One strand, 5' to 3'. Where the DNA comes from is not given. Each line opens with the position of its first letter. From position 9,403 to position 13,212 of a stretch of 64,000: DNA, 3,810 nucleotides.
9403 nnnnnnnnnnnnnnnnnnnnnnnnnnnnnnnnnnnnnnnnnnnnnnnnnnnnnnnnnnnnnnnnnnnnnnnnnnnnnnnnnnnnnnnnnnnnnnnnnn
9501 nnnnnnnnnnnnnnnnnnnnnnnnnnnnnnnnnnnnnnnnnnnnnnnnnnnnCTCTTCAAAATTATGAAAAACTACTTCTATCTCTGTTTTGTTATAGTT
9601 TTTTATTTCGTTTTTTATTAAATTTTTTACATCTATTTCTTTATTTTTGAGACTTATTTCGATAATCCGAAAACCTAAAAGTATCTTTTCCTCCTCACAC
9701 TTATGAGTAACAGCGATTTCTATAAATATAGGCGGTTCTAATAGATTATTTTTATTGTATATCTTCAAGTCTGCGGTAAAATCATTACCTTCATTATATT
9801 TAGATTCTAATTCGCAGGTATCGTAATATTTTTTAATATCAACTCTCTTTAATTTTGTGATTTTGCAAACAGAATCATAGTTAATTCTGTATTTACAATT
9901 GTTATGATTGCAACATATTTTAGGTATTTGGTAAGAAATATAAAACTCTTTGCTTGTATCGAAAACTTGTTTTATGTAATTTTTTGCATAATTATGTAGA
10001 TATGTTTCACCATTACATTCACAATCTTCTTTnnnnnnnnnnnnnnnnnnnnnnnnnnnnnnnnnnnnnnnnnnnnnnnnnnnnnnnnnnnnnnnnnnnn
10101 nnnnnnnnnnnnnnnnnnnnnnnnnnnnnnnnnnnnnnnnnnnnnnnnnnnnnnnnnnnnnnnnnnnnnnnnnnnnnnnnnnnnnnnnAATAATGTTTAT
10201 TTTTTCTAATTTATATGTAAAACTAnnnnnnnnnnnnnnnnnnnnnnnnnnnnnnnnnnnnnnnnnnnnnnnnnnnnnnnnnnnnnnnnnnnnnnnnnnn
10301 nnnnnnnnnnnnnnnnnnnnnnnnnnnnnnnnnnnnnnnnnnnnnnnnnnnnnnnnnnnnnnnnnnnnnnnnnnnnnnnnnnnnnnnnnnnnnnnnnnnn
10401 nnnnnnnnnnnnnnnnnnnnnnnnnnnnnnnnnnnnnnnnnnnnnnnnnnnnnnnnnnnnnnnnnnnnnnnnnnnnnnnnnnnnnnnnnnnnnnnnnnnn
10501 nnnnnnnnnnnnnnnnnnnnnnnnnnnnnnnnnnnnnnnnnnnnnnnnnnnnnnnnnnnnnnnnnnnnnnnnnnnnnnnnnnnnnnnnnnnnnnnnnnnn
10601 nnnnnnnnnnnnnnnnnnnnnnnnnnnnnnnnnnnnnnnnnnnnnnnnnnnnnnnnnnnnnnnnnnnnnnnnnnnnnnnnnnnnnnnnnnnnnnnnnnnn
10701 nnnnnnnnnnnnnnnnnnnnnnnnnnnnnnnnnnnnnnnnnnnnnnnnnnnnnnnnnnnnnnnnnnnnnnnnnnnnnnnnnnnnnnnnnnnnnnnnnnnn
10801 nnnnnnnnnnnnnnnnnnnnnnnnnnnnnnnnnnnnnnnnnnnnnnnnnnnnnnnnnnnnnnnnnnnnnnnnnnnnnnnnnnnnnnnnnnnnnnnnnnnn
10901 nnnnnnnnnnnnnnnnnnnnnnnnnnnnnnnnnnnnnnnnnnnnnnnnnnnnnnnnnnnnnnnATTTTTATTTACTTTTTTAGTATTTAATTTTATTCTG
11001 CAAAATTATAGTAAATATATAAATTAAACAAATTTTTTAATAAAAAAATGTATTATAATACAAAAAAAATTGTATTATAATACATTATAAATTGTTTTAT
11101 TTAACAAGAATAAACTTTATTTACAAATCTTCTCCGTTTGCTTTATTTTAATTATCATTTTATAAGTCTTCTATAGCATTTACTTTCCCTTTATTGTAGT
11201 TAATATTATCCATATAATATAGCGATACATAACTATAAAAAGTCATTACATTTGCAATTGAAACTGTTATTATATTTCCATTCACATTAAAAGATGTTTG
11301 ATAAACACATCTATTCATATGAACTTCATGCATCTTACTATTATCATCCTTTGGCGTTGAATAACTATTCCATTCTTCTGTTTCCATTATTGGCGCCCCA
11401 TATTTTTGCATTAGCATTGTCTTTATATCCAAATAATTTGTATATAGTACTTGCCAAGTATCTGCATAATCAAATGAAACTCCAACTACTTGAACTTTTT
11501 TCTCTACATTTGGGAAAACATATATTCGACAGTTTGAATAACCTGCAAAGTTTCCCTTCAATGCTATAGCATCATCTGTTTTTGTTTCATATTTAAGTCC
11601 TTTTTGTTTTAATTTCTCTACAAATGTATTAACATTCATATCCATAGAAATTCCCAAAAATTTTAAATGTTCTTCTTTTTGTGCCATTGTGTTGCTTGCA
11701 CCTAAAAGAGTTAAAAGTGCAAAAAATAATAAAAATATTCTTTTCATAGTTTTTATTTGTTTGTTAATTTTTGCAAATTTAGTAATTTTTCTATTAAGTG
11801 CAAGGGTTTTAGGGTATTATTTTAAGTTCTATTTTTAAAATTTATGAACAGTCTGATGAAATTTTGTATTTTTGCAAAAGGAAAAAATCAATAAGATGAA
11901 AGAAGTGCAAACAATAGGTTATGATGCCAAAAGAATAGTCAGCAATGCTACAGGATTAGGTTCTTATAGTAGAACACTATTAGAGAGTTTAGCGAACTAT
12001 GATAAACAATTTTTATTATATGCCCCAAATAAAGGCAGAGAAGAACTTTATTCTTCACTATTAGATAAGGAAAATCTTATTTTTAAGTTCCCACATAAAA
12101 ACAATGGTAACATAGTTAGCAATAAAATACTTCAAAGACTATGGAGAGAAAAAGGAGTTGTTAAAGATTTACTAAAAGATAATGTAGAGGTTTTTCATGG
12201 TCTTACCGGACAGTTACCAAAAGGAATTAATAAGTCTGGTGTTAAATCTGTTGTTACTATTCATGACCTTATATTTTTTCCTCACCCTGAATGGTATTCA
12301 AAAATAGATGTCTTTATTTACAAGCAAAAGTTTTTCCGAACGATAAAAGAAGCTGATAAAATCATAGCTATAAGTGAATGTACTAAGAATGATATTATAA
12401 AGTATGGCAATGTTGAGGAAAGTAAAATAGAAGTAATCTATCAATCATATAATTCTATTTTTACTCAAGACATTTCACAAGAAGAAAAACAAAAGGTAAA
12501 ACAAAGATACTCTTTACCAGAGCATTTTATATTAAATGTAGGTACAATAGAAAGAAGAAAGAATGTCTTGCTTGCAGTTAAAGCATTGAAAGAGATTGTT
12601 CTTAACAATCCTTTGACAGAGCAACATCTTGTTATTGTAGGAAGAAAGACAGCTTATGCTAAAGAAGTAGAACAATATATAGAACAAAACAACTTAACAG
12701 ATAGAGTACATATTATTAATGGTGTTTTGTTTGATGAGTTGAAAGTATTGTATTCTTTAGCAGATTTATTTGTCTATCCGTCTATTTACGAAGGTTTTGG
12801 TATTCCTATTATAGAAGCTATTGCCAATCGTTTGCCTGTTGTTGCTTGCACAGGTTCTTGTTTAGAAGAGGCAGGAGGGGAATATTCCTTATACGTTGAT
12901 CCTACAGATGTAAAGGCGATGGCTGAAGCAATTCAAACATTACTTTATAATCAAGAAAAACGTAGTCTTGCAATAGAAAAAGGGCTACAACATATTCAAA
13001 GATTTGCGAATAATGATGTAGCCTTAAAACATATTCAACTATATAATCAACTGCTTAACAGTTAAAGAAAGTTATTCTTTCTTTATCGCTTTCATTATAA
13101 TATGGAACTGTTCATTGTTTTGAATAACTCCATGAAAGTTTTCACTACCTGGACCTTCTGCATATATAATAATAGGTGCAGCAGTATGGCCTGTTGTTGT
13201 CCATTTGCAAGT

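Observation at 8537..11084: AT-rich three-gene cassette: XRE-HTH multidomain protein + CoiA-like Zn-ribbon/PD-(D/E)xK nuclease + single-pass membrane protein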

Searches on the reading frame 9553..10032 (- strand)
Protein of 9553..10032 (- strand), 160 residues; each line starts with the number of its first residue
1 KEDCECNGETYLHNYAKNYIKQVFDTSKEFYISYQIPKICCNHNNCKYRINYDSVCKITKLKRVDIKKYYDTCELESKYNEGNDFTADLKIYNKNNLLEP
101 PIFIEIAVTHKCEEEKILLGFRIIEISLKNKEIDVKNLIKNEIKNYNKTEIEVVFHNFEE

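Call 53: predict_structure(alignment_id=A4)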
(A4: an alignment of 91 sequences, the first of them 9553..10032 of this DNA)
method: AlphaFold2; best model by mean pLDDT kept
length: 160 residues; sequences in the alignment: 91
mean_pLDDT: 88.5   pTM: 0.82
mean pLDDT of the five models: 88.5, 88.4, 86.7, 85.6, 85.2
residues with pLDDT >= 90: 92; 70-90: 62; 50-70: 4; < 50: 2
segments of 3 or more residues with pLDDT < 50: none
pLDDT, mean of each block of 10 residues (from residue 1): 68 94 97 91 81 82 97 92 88 96 94 92 92 78 81 92
secondary structure, 60 per line:
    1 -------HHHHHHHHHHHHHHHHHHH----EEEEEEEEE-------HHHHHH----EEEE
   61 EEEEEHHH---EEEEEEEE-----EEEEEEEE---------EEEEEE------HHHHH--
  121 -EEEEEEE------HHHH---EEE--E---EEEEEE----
elements in order: H8-26 E31-39 H47-52 E57-65 E72-79 E85-92 E102-107 H114-118 E122-128 H135-138 E142-144 E151-156

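Call 56: fold_search(model_id=the predicted structure, library=pdb)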
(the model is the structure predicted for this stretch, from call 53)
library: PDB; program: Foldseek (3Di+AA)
matches with E <= 10: 133; with E <= 0.001: 0
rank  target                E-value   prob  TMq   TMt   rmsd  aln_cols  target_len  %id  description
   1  5tgq                  1.1e-01  0.25  0.23  0.17   8.4       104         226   12  Restriction-modification system Type II R.SwaI, DNA free (released 2016-12-21)
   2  5tgx_A                1.4e-01  0.30  0.24  0.18   8.6       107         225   13  Restriction/modification system-Type II R-SwaI complexed with partially cleaved DNA (released 2016-12-21)
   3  2wiw_A                1.9e-01  0.25  0.25  0.31   8.3       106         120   11  Crystal structures of Holliday junction resolvases from Archaeoglobus fulgidus bound to DNA substrate (released 2009-05-26)
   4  9dou_A                2.8e-01  0.25  0.25  0.06  12.8       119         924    8  Taeniopygia guttata R2 retrotransposon (R2Tg) initiating target-primed reverse transcription (released 2025-05-21)
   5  8gh6_A                3.4e-01  0.47  0.34  0.07   6.4       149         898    9  Bombyx mori R2 retrotransposon initiating target-primed reverse transcription (released 2023-04-05)
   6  9nl2_A                3.4e-01  0.35  0.33  0.06   7.7       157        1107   10  Structure of R2 retrotransposon protein from Platysternon megacephalum initiating target-primed reverse transcription (released 2025-06-18)
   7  6ozi_A                3.8e-01  0.04  0.17  0.12  18.5       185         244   14  Crystal structure of Ciona intestinalis (Ci) Endonuclease V (D234N) in complex with a 23mer DNA containing an inosine  (released 2019-09-04)
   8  1az3_B                4.9e-01  0.13  0.25  0.20   8.7       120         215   17  ECORV ENDONUCLEASE, UNLIGANDED, FORM B (released 1998-05-27)
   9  6d8a_A                4.9e-01  0.05  0.17  0.05  18.6       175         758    3  RsAgo Ternary Complex with guide RNA and Target DNA Containing A-A Bulge Within the Seed Segment of the Target Strand (released 2018-07-25)
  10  6ozi_B                4.9e-01  0.04  0.17  0.12  17.9       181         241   14  Crystal structure of Ciona intestinalis (Ci) Endonuclease V (D234N) in complex with a 23mer DNA containing an inosine  (released 2019-09-04)
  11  6ozh_D                6.4e-01  0.03  0.17  0.12  17.5       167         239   14  Crystal structure of Ciona intestinalis (Ci) Endonuclease V in complex with a 24mer DNA containing an inosine followed (released 2019-09-04)
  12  6ozh_A                6.4e-01  0.03  0.17  0.12  17.3       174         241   14  Crystal structure of Ciona intestinalis (Ci) Endonuclease V in complex with a 24mer DNA containing an inosine followed (released 2019-09-04)
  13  6ozh_C                7.2e-01  0.03  0.17  0.12  17.6       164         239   12  Crystal structure of Ciona intestinalis (Ci) Endonuclease V in complex with a 24mer DNA containing an inosine followed (released 2019-09-04)
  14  3hd0_B                7.7e-01  0.03  0.15  0.13  16.6       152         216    7  Crystal structure of Tm1865, an Endonuclease V from Thermotoga Maritima (released 2009-07-14)
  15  8wd8_A                8.2e-01  0.04  0.18  0.05  16.6       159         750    7  Cryo-EM structure of TtdAgo-guide DNA-target DNA complex (released 2024-01-31)
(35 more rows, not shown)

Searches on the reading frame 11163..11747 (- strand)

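Call 3: search_protein_families(library=pfam, proteins=[window:11163-11747:-], max_evalue=1)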
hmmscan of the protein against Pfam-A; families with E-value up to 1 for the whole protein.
window:11163-11747:- (195 aa): 1 family
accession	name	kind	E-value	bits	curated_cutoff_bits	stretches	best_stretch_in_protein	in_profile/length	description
PF08139.17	LPAM_1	-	0.45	11.5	20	1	1-14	1-14/18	Prokaryotic membrane lipoprotein lipid attachment site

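Call 4: search_protein_families(library=padloc, proteins=[window:11163-11747:-], max_evalue=1)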
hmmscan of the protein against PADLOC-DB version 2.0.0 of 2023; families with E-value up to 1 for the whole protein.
window:11163-11747:- (195 aa): 0 families

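Call 5: search_protein_families(library=ncbifam, proteins=[window:11163-11747:-], max_evalue=1)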
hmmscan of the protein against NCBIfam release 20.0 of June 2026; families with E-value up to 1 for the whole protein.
window:11163-11747:- (195 aa): 0 families

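Call 87: search_protein_families(library=phrogs, proteins=[window:11163-11747:-], max_evalue=0.001)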
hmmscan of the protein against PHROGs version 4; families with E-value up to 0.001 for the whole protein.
window:11163-11747:- (195 aa): 0 families

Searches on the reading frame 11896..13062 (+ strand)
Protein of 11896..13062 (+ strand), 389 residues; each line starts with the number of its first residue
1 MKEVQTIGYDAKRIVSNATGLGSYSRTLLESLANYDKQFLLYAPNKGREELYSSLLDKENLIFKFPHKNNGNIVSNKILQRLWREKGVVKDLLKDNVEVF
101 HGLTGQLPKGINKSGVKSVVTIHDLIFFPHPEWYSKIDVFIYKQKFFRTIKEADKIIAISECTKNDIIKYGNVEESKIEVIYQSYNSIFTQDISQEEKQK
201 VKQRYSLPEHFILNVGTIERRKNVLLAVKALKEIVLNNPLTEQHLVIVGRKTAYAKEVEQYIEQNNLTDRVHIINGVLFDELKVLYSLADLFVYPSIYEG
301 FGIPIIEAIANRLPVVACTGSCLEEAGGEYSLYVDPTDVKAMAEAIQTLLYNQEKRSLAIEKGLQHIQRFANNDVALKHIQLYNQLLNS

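Call 30: find_encoding_contigs(protein=window:11896-13062:+, flank=8000, max_places=8)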
Protein window:11896-13062:+ (389 aa): 1 contig read that carries it; 1 place shown.
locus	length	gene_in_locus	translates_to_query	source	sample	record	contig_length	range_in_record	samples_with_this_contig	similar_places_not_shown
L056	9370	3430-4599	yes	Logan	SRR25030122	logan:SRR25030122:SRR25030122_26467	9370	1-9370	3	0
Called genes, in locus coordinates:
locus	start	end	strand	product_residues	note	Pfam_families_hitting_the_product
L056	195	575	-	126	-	-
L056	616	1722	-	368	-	PF25164:CoiA_N (weak)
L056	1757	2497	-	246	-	PF12844:HTH_19, PF13560:HTH_31, PF01381:HTH_3, PF13443:HTH_26 (weak)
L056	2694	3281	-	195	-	-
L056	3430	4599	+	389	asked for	PF13439:Glyco_transf_4, PF20706:GT4-conflict, PF00534:Glycos_transf_1, PF13692:Glyco_trans_1_4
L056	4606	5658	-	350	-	PF00245:Alk_phosphatase, PF01676:Metalloenzyme (weak), PF00245:Alk_phosphatase (weak)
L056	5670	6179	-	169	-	-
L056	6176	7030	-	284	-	PF04085:MreC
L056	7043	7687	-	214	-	PF01135:PCMT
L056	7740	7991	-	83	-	PF01809:YidD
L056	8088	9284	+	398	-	PF01738:DLH (faint), PF00561:Abhydrolase_1 (weak), PF03959:FSH1 (weak), PF20434:BD-FAE (faint), PF12697:Abhydrolase_6 (faint), PF00326:Peptidase_S9, PF12146:Hydrolase_4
